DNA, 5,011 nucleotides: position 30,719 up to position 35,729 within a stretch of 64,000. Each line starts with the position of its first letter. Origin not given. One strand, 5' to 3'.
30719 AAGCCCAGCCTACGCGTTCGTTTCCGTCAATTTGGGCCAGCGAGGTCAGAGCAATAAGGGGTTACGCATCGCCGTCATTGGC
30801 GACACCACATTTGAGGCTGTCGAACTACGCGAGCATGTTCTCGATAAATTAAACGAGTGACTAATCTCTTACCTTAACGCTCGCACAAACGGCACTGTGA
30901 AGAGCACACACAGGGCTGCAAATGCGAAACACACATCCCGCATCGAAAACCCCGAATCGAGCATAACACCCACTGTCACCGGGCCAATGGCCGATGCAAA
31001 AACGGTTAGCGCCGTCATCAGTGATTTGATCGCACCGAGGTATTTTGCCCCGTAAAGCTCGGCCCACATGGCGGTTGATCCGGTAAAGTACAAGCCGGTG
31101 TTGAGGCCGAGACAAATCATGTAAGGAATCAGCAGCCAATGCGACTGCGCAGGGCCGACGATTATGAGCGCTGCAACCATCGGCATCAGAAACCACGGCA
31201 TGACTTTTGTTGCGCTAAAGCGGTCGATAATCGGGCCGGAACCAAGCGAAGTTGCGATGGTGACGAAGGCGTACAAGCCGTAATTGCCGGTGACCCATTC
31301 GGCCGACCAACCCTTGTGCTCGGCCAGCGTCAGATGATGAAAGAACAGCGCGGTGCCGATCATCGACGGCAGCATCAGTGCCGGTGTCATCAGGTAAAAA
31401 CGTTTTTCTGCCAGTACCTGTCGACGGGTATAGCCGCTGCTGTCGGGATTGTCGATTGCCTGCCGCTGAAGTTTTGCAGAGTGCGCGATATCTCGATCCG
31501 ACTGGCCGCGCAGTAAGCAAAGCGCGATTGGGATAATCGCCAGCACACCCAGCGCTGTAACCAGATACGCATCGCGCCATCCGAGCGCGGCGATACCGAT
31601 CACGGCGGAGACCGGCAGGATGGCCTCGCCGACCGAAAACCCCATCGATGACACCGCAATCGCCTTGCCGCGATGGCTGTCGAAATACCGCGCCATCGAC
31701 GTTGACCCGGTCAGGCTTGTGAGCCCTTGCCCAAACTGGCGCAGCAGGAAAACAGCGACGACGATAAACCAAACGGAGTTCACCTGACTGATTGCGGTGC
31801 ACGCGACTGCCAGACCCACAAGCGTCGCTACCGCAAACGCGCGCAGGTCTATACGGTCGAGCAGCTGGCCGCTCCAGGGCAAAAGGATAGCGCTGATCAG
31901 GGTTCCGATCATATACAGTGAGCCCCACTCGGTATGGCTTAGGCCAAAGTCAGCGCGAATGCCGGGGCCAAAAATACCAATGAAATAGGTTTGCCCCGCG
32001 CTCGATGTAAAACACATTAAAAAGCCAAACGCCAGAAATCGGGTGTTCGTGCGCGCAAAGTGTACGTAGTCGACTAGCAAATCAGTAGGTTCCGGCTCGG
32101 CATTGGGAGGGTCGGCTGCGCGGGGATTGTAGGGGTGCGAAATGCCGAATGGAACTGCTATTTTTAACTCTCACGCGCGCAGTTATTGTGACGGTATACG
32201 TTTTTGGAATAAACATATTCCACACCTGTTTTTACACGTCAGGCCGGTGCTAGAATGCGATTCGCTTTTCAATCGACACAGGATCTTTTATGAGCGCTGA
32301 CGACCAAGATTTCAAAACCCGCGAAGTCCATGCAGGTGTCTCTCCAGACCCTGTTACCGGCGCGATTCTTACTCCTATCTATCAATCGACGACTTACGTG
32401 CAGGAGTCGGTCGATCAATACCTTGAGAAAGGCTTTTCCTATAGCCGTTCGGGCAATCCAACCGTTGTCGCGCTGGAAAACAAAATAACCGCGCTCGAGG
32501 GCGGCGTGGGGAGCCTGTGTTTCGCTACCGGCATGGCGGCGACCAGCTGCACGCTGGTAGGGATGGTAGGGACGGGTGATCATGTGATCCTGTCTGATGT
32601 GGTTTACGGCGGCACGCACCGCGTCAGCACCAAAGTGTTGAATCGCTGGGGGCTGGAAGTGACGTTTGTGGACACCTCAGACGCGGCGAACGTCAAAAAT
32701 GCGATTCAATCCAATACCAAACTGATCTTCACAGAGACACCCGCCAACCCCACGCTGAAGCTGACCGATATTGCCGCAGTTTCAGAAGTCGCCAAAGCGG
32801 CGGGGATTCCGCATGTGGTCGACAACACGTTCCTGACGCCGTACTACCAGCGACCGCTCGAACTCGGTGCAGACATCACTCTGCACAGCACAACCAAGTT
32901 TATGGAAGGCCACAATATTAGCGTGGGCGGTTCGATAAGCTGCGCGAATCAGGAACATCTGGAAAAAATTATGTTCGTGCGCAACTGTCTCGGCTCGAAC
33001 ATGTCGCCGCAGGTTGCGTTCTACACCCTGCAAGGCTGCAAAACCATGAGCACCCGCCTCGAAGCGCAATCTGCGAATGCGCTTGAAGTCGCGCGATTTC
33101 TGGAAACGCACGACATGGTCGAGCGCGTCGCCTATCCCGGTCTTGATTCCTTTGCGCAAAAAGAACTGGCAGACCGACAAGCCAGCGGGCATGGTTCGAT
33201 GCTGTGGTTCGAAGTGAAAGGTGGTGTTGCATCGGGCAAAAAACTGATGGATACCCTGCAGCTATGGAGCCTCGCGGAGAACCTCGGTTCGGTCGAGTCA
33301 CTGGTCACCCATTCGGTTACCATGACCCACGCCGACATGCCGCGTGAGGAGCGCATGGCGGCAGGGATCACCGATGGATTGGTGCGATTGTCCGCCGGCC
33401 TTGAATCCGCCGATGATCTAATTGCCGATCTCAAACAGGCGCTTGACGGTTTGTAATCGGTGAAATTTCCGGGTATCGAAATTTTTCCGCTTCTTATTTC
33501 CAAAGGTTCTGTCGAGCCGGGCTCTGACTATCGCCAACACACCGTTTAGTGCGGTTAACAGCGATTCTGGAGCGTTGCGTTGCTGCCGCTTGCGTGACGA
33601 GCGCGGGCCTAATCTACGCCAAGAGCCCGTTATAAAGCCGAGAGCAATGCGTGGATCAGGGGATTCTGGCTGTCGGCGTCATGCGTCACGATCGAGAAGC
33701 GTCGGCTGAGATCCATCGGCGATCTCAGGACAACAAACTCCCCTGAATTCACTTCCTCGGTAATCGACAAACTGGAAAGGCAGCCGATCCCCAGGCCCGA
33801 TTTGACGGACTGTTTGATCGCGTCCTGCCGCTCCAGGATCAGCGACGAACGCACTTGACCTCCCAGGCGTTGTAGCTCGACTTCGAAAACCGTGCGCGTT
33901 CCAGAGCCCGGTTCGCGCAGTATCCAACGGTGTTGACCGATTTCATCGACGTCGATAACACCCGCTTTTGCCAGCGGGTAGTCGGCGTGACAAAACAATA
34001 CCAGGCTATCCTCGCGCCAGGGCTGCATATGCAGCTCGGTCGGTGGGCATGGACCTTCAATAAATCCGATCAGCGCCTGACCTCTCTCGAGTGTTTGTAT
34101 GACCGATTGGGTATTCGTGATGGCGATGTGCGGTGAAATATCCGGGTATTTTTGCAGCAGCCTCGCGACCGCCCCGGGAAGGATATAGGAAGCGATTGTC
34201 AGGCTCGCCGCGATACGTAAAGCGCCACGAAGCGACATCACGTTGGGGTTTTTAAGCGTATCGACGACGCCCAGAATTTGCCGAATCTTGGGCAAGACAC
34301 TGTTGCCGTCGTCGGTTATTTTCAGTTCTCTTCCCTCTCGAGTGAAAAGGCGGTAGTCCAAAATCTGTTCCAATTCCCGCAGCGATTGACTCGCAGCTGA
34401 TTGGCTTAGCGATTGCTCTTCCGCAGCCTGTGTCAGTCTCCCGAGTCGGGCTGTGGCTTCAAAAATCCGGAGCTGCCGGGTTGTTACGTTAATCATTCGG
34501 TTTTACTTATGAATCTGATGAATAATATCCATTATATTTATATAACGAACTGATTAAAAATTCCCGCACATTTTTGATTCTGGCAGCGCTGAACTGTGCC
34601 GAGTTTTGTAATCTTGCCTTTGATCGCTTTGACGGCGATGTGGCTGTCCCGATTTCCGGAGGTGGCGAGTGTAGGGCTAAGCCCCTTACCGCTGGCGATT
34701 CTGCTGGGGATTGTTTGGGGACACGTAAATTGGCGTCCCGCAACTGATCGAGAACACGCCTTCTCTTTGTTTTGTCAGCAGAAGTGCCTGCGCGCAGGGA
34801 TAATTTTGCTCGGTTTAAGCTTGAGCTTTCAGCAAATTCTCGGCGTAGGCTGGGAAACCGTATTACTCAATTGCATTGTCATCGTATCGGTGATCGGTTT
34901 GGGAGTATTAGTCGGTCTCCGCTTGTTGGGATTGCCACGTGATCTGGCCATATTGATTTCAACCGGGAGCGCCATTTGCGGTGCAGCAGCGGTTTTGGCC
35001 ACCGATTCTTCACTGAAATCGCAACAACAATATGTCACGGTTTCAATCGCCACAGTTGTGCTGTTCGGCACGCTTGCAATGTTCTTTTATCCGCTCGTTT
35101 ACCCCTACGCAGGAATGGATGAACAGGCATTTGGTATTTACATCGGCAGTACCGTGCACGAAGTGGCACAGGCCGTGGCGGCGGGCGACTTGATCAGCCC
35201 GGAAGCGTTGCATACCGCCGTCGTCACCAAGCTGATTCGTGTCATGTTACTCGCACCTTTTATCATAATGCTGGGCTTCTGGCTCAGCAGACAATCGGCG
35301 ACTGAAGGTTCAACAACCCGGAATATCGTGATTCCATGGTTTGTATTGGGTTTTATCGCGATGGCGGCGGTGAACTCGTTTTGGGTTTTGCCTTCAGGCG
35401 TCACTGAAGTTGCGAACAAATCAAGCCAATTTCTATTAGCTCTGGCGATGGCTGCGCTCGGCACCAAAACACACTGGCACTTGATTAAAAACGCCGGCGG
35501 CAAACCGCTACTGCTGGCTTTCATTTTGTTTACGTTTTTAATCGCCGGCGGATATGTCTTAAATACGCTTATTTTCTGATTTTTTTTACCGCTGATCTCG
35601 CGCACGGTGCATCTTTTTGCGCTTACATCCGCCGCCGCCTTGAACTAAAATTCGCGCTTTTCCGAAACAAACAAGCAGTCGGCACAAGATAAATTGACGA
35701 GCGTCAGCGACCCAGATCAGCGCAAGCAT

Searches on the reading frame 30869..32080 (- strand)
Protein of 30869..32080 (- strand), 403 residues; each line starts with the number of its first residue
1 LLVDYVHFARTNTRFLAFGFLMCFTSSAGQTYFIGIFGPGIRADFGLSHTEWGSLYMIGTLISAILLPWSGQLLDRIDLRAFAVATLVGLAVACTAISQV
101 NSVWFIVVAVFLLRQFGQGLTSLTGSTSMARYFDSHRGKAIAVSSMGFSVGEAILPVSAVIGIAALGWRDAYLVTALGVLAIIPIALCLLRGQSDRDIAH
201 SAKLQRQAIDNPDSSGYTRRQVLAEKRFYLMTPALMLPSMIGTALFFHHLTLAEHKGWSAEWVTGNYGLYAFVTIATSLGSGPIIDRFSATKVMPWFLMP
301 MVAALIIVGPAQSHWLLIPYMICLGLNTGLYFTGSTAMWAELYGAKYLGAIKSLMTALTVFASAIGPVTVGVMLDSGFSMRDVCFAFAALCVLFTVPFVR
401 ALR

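Call 51: search_protein_families(library=pfam, max_evalue=0.00001, proteins=[window:30869-32080:-])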
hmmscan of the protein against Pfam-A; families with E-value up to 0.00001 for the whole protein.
window:30869-32080:- (403 aa): 2 families
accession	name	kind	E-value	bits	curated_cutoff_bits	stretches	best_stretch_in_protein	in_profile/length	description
PF07690.21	MFS_1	-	1.1e-39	136.8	33.4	2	20-306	2-283/347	Major Facilitator Superfamily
PF12832.13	MFS_1_like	-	5.1e-07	29.5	25.2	1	46-375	30-363/373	MFS_1 like family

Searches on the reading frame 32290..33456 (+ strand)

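Call 52: search_protein_families(library=pfam, max_evalue=0.00001, proteins=[window:32290-33456:+])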
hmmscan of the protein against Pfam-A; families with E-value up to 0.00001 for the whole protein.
window:32290-33456:+ (388 aa): 1 family
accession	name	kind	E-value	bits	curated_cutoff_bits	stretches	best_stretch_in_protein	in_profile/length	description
PF01053.26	Cys_Met_Meta_PP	-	1.1e-139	465.7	27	1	10-385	2-380/381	Cys/Met metabolism PLP-dependent enzyme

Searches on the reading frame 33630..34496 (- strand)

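Call 52: search_protein_families(library=pfam, max_evalue=0.00001, proteins=[window:33630-34496:-])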
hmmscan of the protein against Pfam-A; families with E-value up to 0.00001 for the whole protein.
window:33630-34496:- (288 aa): 3 families
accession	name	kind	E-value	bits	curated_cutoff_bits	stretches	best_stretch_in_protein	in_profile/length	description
PF03466.25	LysR_substrate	-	1.7e-44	152.2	28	1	89-288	4-204/209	LysR substrate binding domain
PF00126.33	HTH_1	-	2.3e-17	63.1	26.6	1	7-64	2-59/60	Bacterial regulatory helix-turn-helix protein, lysR family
PF12727.12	PBP_like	-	5.9e-08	32.5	27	1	177-288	83-192/193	PBP superfamily domain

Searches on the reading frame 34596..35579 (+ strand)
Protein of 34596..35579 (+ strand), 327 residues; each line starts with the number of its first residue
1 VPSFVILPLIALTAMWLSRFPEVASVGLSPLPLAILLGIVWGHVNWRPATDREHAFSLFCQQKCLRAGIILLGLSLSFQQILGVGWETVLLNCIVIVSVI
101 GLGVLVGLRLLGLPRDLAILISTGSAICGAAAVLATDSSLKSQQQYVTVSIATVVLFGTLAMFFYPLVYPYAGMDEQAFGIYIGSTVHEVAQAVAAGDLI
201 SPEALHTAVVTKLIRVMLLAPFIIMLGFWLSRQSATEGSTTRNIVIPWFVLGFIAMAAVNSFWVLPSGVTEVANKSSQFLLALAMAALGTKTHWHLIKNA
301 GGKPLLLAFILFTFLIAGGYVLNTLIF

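Call 52: search_protein_families(library=pfam, max_evalue=0.00001, proteins=[window:34596-35579:+])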
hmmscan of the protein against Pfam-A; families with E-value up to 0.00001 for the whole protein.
window:34596-35579:+ (327 aa): 1 family
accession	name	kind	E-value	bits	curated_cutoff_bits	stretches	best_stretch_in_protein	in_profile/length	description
PF03601.19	Cons_hypoth698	-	3.8e-92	308.9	24.5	1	4-308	3-304/304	Conserved hypothetical protein 698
